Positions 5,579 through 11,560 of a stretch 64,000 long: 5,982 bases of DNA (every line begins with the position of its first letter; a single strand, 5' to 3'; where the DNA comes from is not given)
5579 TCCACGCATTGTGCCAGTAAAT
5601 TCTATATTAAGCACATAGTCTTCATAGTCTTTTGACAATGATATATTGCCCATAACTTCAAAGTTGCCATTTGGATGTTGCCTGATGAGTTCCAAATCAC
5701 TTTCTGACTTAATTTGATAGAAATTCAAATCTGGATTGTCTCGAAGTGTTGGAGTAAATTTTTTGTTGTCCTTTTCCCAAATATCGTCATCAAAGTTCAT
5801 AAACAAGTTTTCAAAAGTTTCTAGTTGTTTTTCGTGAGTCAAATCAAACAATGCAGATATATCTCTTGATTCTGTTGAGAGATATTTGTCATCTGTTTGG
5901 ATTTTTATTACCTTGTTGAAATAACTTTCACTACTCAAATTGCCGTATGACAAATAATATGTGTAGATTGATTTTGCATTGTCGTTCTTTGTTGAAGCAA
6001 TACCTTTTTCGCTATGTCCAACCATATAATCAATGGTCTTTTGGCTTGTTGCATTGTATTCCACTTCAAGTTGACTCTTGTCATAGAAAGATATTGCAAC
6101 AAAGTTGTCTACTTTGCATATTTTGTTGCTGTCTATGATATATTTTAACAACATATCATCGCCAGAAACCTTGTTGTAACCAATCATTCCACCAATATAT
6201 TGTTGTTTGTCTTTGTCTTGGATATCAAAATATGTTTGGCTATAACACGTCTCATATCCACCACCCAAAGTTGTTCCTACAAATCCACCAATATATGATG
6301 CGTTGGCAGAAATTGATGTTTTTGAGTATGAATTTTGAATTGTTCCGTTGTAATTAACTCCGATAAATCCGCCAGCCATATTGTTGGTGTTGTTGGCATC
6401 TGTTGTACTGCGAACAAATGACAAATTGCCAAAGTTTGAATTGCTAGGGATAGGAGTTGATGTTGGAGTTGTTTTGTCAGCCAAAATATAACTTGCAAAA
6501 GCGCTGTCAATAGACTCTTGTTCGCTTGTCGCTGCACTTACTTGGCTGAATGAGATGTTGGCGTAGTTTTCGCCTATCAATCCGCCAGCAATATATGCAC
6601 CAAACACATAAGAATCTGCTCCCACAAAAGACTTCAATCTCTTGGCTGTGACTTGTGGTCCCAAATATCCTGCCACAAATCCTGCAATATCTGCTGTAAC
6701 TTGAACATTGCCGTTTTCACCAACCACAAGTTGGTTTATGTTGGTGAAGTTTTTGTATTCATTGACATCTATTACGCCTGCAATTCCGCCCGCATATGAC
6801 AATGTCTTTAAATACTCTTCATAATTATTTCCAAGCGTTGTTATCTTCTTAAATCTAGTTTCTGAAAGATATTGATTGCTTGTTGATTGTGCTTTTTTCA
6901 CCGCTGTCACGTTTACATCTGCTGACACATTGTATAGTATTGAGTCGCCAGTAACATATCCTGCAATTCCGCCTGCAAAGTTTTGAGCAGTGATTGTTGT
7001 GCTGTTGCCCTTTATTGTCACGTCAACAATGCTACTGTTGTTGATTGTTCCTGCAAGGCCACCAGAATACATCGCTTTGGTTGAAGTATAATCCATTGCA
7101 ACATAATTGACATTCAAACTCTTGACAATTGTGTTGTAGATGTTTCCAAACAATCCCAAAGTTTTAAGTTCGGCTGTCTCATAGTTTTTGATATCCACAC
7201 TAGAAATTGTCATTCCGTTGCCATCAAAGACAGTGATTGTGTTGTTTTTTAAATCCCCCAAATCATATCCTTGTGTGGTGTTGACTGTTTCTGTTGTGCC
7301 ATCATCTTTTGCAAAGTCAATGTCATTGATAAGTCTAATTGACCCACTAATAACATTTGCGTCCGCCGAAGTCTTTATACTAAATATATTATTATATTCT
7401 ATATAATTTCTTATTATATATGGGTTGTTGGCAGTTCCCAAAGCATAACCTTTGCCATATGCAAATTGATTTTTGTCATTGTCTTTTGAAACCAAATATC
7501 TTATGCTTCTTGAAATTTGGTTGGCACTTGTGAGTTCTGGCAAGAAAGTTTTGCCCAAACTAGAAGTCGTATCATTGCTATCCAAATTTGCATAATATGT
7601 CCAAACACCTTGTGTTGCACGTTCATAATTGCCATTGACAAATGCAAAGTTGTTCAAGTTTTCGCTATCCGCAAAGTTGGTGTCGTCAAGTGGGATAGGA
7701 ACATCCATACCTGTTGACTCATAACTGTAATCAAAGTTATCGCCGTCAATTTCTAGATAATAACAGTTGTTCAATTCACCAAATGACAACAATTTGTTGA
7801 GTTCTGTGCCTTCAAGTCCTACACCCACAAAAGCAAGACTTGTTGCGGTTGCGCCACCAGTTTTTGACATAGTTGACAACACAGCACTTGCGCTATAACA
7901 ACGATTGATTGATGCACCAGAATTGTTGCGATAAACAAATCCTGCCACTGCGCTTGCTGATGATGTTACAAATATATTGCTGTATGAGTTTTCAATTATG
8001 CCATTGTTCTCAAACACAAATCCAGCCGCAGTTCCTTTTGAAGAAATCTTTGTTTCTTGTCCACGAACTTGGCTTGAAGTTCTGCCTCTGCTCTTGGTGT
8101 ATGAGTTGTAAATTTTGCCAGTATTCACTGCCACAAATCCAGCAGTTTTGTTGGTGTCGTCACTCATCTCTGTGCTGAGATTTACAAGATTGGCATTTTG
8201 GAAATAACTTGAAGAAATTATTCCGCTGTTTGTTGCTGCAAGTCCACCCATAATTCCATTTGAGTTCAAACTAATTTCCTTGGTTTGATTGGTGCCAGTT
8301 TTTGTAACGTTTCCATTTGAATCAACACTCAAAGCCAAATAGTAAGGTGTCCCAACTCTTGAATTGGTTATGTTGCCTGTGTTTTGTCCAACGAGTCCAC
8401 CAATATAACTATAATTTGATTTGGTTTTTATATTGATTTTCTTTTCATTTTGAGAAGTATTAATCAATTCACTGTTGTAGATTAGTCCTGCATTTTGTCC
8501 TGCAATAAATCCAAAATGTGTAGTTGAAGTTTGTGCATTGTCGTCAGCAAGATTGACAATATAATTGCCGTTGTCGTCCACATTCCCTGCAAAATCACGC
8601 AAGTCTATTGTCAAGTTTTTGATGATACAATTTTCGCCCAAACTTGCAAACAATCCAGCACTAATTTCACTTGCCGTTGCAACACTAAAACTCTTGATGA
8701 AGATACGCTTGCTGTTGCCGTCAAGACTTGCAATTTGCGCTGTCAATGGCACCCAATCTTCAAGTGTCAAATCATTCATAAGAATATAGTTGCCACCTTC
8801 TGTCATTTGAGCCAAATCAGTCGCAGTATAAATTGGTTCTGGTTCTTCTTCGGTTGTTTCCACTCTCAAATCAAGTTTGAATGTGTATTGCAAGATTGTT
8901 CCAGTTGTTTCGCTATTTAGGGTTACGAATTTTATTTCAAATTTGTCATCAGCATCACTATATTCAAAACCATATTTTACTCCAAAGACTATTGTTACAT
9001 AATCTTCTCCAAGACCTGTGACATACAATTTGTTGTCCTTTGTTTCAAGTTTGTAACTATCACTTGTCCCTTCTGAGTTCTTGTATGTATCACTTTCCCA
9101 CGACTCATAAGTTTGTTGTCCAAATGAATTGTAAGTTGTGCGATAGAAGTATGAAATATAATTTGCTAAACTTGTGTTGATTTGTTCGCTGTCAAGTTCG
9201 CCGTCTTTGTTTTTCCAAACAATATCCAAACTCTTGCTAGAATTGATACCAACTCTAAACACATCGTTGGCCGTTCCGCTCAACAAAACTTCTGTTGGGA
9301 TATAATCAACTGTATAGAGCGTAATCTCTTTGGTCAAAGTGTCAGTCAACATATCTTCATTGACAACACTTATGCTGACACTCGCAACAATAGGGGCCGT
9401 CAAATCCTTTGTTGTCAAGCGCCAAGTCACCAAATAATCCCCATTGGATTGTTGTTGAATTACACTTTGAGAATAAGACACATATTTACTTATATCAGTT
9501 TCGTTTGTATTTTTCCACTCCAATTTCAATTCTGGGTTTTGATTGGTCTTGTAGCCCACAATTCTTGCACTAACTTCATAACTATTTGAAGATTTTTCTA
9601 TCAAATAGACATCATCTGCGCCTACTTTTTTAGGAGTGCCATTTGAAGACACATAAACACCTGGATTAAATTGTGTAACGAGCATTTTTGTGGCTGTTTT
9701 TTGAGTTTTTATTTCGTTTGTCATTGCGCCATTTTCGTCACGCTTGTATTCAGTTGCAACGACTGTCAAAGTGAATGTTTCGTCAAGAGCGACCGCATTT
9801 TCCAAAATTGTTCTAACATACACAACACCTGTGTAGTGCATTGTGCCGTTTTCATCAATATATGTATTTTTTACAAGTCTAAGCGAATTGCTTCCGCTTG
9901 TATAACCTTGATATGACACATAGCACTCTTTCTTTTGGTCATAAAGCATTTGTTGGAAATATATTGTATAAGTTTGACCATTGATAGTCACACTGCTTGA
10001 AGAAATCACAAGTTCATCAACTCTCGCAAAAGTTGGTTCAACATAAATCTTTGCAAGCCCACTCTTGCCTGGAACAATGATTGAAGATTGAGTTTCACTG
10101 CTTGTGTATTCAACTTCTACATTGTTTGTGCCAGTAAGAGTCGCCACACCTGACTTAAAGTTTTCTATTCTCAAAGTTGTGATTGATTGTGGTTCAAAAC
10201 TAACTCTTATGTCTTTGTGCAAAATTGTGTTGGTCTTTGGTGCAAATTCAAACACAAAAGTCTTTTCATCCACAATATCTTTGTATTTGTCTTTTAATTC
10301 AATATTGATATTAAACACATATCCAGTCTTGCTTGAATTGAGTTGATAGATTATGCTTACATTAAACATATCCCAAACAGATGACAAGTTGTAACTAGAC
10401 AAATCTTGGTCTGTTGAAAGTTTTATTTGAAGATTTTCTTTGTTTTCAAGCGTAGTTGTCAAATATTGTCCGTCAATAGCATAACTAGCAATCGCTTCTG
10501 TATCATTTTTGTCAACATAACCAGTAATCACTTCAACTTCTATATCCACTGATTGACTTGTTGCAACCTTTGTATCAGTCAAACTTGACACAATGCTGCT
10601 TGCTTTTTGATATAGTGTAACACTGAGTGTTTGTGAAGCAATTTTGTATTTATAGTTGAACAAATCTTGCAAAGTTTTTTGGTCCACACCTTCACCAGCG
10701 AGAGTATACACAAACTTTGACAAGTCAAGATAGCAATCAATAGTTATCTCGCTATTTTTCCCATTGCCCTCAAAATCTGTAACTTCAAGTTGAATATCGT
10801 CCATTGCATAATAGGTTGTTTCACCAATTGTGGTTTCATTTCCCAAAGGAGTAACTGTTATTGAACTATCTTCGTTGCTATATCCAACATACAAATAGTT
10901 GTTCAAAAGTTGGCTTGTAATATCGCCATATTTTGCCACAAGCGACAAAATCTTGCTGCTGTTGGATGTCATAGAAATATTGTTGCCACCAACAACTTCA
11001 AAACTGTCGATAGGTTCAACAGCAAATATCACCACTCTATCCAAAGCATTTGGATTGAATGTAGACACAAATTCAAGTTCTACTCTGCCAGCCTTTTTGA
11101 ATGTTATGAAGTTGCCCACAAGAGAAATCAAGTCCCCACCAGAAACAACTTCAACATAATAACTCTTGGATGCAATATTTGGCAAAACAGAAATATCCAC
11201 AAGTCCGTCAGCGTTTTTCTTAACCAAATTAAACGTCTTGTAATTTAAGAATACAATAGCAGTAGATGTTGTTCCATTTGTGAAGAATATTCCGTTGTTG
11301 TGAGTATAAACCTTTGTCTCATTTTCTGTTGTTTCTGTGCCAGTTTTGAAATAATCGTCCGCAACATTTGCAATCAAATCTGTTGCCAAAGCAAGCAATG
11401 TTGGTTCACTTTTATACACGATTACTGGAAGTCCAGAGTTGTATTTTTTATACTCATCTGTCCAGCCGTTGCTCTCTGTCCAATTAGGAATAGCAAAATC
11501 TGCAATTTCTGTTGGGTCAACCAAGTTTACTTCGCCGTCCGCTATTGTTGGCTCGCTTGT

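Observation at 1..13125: One three-part module reused eight times across two genes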

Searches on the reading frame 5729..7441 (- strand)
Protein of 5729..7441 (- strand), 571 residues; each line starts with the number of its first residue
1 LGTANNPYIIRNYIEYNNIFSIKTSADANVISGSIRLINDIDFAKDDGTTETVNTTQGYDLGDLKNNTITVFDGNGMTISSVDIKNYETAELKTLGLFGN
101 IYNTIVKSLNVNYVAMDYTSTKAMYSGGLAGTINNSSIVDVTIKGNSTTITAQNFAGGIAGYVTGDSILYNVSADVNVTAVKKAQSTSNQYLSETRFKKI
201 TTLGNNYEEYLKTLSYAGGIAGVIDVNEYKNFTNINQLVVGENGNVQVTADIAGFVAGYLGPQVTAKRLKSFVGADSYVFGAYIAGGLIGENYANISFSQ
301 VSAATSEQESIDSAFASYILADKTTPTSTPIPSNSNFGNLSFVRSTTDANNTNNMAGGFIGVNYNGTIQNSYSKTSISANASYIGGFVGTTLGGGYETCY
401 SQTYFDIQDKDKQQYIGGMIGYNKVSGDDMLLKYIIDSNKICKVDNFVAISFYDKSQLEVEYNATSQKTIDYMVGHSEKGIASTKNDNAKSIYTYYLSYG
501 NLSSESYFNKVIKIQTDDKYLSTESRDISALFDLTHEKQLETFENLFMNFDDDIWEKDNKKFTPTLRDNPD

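Call 8: search_protein_families(library=pfam, proteins=[window:5729-7441:-], max_evalue=1)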
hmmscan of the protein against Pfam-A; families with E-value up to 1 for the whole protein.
window:5729-7441:- (571 aa): 1 family
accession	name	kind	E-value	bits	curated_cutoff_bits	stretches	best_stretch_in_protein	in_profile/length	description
PF07581.17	Glug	-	9e-09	35.6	20.5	2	353-377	2-27/28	The GLUG motif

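Call 11: search_solved_structures(query=window:5729-7441:-, max_evalue=1, show_alignments=1)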
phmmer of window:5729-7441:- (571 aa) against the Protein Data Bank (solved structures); distinct sequences matched with E-value up to 1: 0.

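Call 12: search_protein_families(library=ncbifam, proteins=[window:5729-7441:-], max_evalue=0.1)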
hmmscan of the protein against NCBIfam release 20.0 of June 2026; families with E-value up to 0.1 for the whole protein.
window:5729-7441:- (571 aa): 0 families

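Call 14: find_homologous_proteins(query=window:5729-7441:-)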
Query window:5729-7441:- (571 aa): 6 proteins with E <= 0.001 among 8000 candidates.
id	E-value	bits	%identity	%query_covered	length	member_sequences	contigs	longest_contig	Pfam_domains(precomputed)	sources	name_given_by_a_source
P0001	1.9e-50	191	34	85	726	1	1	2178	-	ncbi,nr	ncbi:MAG: hypothetical protein J6Q15_02095, partial [Clostridia bacterium]|nr:hypothetical protein [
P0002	2.6e-10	58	36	13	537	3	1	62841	PF07581.18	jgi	jgi:hypothetical protein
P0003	3.1e-5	41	22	75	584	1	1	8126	PF07581.18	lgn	-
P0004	3.3e-5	41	25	67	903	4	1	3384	PF18998.7,PF07581.18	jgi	-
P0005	1.7e-4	39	40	12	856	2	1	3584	PF07581.18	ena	-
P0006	1.0e-3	36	25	69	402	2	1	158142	PF07581.18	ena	-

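Call 82: search_solved_structures(query=A4, max_evalue=1, show_alignments=2)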
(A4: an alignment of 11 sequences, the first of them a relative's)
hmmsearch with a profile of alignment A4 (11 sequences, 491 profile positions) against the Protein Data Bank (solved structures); distinct sequences matched with E-value up to 1: 11.
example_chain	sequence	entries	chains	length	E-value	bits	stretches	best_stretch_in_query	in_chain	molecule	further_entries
3n6z_A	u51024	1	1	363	1.5e-30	109.5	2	302-488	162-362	putative immunoglobulin A1 protease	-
6xjb_A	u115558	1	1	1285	3.9e-18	68.6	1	64-299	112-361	Immunoglobulin A1 protease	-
7jgj_A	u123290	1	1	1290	3.9e-18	68.6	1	64-299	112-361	Immunoglobulin A1 protease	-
6xja_P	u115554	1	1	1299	4.4e-18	68.4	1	64-299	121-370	Immunoglobulin A1 protease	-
3k3q_C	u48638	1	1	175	0.11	14.3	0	91-123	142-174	Botulinum neurotoxin type A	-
4zjx_A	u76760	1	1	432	0.55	12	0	93-124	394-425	Botulinum neurotoxin type A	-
3bwi_A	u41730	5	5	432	0.55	12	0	93-124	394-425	Botulinum neurotoxin A light chain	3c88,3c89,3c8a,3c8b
3qix_A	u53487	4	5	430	0.59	11.9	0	93-124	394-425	Botulinum neurotoxin type A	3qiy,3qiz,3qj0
3dda_A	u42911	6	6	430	0.59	11.9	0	93-124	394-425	Botulinum neurotoxin A light chain | Botulinum neurotoxin type A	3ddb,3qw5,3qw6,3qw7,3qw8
7lzp_A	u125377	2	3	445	0.9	11.3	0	93-123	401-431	Botulinum neurotoxin A light chain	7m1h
2w2d_A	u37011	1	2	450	0.95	11.2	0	93-123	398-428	BOTULINUM NEUROTOXIN A LIGHT CHAIN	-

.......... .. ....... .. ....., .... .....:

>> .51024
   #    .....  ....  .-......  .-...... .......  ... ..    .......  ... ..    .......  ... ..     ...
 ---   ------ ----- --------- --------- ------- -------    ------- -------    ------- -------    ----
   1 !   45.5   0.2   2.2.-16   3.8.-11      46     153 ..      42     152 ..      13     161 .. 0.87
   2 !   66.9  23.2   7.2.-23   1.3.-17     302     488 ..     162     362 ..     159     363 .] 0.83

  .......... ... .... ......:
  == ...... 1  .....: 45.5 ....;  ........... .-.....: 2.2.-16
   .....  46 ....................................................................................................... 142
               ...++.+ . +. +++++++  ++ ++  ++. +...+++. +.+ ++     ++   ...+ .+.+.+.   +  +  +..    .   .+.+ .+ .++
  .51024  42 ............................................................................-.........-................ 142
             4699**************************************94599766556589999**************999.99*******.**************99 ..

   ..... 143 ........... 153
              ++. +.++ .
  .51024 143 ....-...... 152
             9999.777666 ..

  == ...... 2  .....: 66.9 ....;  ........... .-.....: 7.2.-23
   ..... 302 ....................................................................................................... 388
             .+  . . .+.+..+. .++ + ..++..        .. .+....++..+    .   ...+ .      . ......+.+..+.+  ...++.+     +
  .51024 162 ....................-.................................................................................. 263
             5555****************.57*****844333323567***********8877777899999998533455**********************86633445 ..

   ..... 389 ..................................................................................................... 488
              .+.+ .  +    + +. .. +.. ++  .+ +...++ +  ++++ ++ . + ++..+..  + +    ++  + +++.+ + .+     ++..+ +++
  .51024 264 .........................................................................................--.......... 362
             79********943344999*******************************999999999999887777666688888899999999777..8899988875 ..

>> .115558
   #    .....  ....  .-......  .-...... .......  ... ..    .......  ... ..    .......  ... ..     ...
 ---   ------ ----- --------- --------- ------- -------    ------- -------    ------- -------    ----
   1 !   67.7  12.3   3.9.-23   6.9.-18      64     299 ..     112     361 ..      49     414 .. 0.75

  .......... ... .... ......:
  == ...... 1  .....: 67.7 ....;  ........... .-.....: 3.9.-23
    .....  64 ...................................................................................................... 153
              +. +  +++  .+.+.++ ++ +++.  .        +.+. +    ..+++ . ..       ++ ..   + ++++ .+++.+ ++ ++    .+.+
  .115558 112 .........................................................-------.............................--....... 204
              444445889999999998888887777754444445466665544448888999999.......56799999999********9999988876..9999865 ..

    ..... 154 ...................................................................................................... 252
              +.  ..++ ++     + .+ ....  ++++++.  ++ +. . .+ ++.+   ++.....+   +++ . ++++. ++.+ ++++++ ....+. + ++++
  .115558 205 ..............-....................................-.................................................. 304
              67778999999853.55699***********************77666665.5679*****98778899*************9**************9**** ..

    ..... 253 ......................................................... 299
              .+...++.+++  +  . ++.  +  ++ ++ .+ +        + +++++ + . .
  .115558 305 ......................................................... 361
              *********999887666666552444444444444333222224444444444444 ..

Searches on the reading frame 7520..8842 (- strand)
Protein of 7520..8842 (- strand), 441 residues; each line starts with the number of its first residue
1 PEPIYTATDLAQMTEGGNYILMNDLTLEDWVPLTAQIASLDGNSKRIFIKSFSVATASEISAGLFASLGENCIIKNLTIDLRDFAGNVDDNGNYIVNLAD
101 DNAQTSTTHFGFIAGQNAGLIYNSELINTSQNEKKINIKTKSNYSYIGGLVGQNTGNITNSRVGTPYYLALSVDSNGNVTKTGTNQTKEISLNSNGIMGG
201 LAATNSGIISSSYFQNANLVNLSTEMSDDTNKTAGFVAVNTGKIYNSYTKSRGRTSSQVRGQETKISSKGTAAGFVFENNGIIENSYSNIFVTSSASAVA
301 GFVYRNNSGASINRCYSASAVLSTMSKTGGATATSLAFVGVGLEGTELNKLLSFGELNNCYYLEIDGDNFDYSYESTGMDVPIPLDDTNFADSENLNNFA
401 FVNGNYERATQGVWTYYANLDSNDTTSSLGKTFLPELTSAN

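Call 8: search_protein_families(library=pfam, proteins=[window:7520-8842:-], max_evalue=1)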
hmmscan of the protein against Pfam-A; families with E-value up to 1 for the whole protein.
window:7520-8842:- (441 aa): 1 family
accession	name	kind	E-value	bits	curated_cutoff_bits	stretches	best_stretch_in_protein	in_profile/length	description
PF07581.17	Glug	-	0.0023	18.7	20.5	1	144-163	2-23/28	The GLUG motif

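Call 12: search_protein_families(library=ncbifam, proteins=[window:7520-8842:-], max_evalue=0.1)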
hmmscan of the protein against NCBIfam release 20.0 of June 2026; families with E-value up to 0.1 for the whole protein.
window:7520-8842:- (441 aa): 0 families

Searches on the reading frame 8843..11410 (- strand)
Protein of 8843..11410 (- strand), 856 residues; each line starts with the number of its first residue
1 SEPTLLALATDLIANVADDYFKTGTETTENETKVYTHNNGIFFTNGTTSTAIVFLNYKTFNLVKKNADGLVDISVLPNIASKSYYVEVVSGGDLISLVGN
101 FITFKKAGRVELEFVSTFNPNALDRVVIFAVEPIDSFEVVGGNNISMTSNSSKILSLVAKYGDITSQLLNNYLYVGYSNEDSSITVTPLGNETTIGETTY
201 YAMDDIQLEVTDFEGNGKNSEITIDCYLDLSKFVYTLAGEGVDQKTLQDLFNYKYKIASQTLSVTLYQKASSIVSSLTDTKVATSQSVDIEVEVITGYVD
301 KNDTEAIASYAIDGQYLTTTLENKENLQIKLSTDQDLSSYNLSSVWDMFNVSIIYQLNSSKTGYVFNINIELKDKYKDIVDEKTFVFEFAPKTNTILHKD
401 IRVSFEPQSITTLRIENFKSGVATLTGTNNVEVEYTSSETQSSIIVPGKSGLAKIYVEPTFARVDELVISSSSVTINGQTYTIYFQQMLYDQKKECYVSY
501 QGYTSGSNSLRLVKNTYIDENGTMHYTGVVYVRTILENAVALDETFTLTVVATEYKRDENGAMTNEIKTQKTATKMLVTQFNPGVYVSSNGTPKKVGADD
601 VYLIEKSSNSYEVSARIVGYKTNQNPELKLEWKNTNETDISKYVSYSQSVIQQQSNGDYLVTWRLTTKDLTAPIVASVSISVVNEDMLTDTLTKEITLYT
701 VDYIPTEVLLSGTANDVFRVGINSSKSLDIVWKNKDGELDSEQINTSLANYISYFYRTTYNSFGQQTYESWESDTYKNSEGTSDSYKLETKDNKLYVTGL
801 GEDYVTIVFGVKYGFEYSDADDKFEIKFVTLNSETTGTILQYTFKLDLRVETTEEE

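Call 8: search_protein_families(library=pfam, proteins=[window:8843-11410:-], max_evalue=1)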
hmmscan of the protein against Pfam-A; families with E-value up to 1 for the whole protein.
window:8843-11410:- (856 aa): 3 families
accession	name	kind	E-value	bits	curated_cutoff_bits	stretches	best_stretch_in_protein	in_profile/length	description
PF20548.3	DUF6762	-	0.011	16.3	27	1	305-358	20-75/132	Family of unknown function (DUF6762)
PF24725.1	DUF7677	-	0.018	15.8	26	1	520-585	18-84/98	Domain of unknown function (DUF7677)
PF14497.11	GST_C_3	-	0.053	14.2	21.6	1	620-671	12-61/104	Glutathione S-transferase, C-terminal domain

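Call 12: search_protein_families(library=ncbifam, proteins=[window:8843-11410:-], max_evalue=0.1)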
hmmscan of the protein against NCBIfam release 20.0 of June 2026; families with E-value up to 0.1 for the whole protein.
window:8843-11410:- (856 aa): 1 family
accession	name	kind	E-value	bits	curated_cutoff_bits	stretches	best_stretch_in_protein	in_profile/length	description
NF010032.0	PRK13507.1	equivalog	0.011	13.8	938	1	109-194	182-265/587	formate--tetrahydrofolate ligase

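Call 51: search_solved_structures(query=window:8843-11410:-, max_evalue=1)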
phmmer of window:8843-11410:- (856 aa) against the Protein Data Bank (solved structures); distinct sequences matched with E-value up to 1: 0.
